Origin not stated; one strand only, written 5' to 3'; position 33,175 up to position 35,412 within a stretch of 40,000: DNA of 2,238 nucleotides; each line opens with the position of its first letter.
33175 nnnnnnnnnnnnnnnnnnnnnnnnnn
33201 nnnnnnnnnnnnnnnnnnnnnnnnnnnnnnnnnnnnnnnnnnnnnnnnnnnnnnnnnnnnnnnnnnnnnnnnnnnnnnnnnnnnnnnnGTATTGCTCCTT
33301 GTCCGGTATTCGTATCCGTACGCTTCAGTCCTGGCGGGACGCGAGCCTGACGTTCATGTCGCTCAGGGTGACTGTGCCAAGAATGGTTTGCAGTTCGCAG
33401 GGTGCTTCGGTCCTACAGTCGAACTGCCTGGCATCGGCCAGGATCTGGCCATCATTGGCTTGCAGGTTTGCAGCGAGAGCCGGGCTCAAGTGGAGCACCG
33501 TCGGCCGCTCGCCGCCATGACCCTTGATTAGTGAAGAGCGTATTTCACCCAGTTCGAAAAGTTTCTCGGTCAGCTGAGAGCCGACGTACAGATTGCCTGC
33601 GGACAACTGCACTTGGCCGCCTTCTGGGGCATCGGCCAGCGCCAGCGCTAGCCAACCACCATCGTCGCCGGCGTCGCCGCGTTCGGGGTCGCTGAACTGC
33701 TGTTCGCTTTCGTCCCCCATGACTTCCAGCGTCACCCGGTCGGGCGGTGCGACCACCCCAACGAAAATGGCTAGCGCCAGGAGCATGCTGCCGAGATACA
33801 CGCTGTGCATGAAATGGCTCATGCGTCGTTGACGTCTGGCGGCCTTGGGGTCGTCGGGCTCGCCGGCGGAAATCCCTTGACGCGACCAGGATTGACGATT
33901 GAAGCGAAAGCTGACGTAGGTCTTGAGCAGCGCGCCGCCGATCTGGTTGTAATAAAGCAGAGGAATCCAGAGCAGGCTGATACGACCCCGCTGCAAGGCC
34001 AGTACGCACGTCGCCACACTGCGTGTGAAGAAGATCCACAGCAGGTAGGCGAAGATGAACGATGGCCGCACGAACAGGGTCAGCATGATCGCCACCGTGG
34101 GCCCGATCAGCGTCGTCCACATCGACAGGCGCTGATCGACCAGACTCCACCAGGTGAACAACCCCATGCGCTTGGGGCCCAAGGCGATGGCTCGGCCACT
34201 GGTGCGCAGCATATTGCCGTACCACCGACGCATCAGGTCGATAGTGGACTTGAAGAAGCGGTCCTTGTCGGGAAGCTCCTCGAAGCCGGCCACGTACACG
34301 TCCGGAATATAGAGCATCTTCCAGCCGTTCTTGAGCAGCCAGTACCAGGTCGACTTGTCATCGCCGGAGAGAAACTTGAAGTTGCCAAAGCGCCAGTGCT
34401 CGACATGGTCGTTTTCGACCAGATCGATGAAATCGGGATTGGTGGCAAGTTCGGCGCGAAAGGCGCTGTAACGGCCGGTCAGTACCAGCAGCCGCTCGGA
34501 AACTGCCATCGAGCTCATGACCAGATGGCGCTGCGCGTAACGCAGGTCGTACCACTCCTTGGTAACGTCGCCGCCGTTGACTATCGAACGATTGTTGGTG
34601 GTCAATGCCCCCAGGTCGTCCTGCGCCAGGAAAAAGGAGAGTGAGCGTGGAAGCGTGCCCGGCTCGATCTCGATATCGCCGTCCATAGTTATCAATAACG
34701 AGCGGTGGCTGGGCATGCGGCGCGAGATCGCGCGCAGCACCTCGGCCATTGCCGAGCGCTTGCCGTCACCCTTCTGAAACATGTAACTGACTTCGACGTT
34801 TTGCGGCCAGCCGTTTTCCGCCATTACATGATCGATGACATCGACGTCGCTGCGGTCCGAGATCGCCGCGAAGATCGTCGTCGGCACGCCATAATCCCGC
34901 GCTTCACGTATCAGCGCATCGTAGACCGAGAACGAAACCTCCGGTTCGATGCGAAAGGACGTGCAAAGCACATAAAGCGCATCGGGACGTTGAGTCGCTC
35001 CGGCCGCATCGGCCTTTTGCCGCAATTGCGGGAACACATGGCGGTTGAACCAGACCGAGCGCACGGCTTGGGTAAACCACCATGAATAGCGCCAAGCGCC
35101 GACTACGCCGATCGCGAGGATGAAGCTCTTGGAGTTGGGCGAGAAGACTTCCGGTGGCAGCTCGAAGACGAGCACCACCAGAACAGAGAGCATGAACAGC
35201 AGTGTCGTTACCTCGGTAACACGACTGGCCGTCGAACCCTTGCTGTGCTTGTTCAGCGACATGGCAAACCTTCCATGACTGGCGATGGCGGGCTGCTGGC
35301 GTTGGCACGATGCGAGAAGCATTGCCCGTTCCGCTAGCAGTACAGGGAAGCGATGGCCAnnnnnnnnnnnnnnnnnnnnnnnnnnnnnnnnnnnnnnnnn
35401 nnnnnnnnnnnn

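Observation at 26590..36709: Alginate-like (Alg8/Alg44) synthase core rewired into a six-gene locus with a Ugd-type precursor enzyme: candidate undescribed c-di-GMP-gated polyuronide secretion system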

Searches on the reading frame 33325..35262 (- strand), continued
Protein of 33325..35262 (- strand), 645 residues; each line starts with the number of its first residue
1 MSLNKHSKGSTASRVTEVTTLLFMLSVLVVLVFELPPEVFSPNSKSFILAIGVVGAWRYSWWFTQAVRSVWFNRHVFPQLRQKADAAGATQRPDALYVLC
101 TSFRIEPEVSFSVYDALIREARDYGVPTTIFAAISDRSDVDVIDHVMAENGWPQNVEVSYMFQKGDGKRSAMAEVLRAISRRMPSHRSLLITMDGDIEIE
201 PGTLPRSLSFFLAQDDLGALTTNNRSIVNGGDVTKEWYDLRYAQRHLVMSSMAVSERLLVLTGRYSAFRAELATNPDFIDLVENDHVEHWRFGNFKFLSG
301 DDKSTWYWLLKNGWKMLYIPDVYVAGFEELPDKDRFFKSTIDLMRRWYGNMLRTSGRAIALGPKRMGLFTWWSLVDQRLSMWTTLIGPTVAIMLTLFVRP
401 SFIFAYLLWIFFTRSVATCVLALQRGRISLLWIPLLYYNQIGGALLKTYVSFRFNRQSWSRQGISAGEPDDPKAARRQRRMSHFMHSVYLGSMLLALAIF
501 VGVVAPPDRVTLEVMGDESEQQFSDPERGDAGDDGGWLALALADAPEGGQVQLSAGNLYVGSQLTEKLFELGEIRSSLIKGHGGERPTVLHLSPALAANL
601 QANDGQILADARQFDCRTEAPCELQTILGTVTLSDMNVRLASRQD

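Call 96: search_protein_families(library=pfam, proteins=[P0121, P0127, P0147, P0154, P0148, P0131, L084:5037-7538:+], max_evalue=0.001)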
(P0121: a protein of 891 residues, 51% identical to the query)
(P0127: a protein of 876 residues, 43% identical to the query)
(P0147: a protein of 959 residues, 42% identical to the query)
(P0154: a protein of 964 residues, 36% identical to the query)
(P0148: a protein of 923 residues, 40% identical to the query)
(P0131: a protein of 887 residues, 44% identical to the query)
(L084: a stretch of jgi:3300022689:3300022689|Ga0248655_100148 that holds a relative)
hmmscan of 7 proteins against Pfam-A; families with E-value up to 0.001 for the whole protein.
P0121 (891 aa): 2 families
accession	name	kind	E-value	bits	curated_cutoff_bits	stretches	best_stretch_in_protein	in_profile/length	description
PF13641.12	Glyco_tranf_2_3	-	8.8e-35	121.2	27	1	101-355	1-229/230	Glycosyltransferase like family 2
PF12708.12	Pect-lyase_RHGA_epim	-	0.00011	22.5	27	1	529-589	15-77/213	Rhamnogalacturonase A/epimerase, pectate lyase-like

P0127 (876 aa): 2 families
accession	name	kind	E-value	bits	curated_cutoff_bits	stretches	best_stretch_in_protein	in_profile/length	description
PF13641.12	Glyco_tranf_2_3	-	5.2e-34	118.7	27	1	118-372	1-229/230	Glycosyltransferase like family 2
PF13632.12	Glyco_trans_2_3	-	1.7e-13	51.3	27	1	213-426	1-183/198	Glycosyl transferase family group 2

P0147 (959 aa): 1 family
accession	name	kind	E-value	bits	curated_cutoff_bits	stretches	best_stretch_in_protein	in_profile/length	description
PF13641.12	Glyco_tranf_2_3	-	8.2e-38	131.1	27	1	92-355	2-230/230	Glycosyltransferase like family 2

P0154 (964 aa): 2 families
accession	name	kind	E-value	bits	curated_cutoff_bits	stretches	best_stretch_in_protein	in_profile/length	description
PF13641.12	Glyco_tranf_2_3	-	1.8e-29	103.8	27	1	94-351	1-230/230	Glycosyltransferase like family 2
PF13632.12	Glyco_trans_2_3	-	2.4e-08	34.5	27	1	191-417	2-193/198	Glycosyl transferase family group 2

P0148 (923 aa): 1 family
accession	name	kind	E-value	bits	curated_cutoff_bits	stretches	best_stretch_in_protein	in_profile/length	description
PF13641.12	Glyco_tranf_2_3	-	8.9e-37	127.7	27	1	95-347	2-229/230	Glycosyltransferase like family 2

P0131 (887 aa): 2 families
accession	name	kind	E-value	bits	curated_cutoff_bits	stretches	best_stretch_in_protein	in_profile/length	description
PF13641.12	Glyco_tranf_2_3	-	1.4e-32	114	27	1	124-374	5-229/230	Glycosyltransferase like family 2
PF13632.12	Glyco_trans_2_3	-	2e-11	44.5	27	1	216-433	2-184/198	Glycosyl transferase family group 2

L084:5037-7538:+ (833 aa): 1 family
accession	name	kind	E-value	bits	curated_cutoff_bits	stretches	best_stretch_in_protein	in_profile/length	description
PF13437.12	HlyD_3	-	3.4e-06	28.2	22.2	1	671-746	2-76/106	HlyD family secretion protein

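Call 98: search_solved_structures(query=P0121, max_evalue=1)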
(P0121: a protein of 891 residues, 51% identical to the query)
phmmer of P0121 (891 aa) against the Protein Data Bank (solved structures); distinct sequences matched with E-value up to 1: 2.
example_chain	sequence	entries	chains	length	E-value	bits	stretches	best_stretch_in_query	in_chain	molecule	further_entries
5lw3_A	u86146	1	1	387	0.018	16.2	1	530-582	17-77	Poly(beta-D-mannuronate) C5 epimerase 6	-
2pyg_A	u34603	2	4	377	0.16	13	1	530-587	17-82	Poly(beta-D-mannuronate) C5 epimerase 4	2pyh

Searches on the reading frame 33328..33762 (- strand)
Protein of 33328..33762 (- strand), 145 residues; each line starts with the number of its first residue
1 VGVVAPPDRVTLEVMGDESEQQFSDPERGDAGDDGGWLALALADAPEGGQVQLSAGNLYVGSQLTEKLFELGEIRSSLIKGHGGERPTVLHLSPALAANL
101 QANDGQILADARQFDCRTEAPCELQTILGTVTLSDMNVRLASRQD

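Call 78: predict_structure(alignment_id=A3)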
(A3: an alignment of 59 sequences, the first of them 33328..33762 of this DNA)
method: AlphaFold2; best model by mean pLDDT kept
length: 145 residues; sequences in the alignment: 59
mean_pLDDT: 86.0   pTM: 0.73
mean pLDDT of the five models: 86.0, 86.0, 85.1, 85.1, 84.6
residues with pLDDT >= 90: 107; 70-90: 4; 50-70: 23; < 50: 11
segments of 3 or more residues with pLDDT < 50: 25-29
pLDDT, mean of each block of 10 residues (from residue 1): 60 52 48 89 96 97 95 96 95 97 97 97 97 98 68
secondary structure, 60 per line:
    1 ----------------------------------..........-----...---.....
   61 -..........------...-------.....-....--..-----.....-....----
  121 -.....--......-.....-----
elements in order: H35-44 E50-52 E56-60 H62-71 E78-80 E88-92 H94-97 H108-111 E113-116 E122-126 E129-134 E136-140

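Call 82: fold_search(model_id=the predicted structure, library=pdb)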
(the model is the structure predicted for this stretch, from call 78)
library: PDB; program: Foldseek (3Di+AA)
matches with E <= 10: 98; with E <= 0.001: 0
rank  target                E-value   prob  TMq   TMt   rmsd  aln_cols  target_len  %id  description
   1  9bm6                  1.4e+00  0.03  0.17  0.02  13.7       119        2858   14  State-7a of motor domain from full-length human dynein-1 in 5 mM ATP (released 2025-04-23)
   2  9bn3                  1.6e+00  0.03  0.17  0.02  14.1       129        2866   15  The alpha registry-locked dynein motor domain mutant in 5mM ATP condition, class1 (released 2025-04-23)
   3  9dle_A                1.7e+00  0.03  0.19  0.02  10.6       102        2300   12  CryoEM structures of yeast cytoplasmic dynein in the presence of ATP and Lis1. (released 2025-05-28)
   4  2zut_A                1.9e+00  0.01  0.10  0.03  26.1       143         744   10  Crystal structure of Galacto-N-biose/Lacto-N-biose I phosphorylase in complex with GalNAc (released 2008-12-30)
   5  5v0t_B                2.1e+00  0.05  0.21  0.10   8.5       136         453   12  Crystal structure of an alpha,alpha-trehalose-phosphate synthase (UDP-forming) from Burkholderia xenovorans in complex (released 2017-04-05)
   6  2yd1                  2.2e+00  0.02  0.13  0.10  13.3       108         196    8  Crystal structure of the N-terminal Ig1-2 module of Drosophila Receptor Protein Tyrosine Phosphatase DLAR (released 2011-04-13)
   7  2v9r                  2.6e+00  0.06  0.15  0.12   8.9        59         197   12  First and second Ig domains from human Robo1 (Form 2) (released 2007-09-25)
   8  9hmz_A                2.6e+00  0.01  0.14  0.08  13.2       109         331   19  Structure of Corynebacterium glutamicum SteA, a cell division regulator (released 2025-07-30)
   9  1jqr_MODEL_1_A        2.8e+00  0.05  0.15  0.13   6.6        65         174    8  NMR structure of the African swine fever virus DNA polymerase X (released 2001-10-26)
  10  2yd5                  2.8e+00  0.02  0.14  0.11  11.2        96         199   12  Crystal structure of the N-terminal Ig1-2 module of Human Receptor Protein Tyrosine Phosphatase LAR (released 2011-04-13)
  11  7o3t_B                2.9e+00  0.05  0.17  0.20   9.9        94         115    4  I-layer structure (TrwF/VirB9NTD, TrwE/VirB10NTD) of the outer membrane core complex from the fully-assembled R388 typ (released 2022-06-22)
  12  3vkh_A                2.9e+00  0.02  0.17  0.02  11.9       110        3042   12  X-ray structure of a functional full-length dynein motor domain (released 2012-03-14)
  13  5nug_A                3.1e+00  0.02  0.18  0.02  12.6       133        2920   10  Motor domains from human cytoplasmic dynein-1 in the phi-particle conformation (released 2017-06-28)
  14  6v8i_AN               3.1e+00  0.01  0.14  0.16  14.5       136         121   11  Composite atomic model of the Staphylococcus aureus phage 80alpha baseplate (released 2020-03-04)
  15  9ze4_N                3.3e+00  0.01  0.09  0.07   6.3        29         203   17  Asymmetric Tail Gating Complex of Pseudomonas Phage DEV (released 2026-01-21)
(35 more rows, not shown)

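Call 86: search_protein_families(library=pfam, proteins=[window:33328-33762:-], max_evalue=10)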
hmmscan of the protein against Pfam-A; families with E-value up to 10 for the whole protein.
window:33328-33762:- (145 aa): 0 families
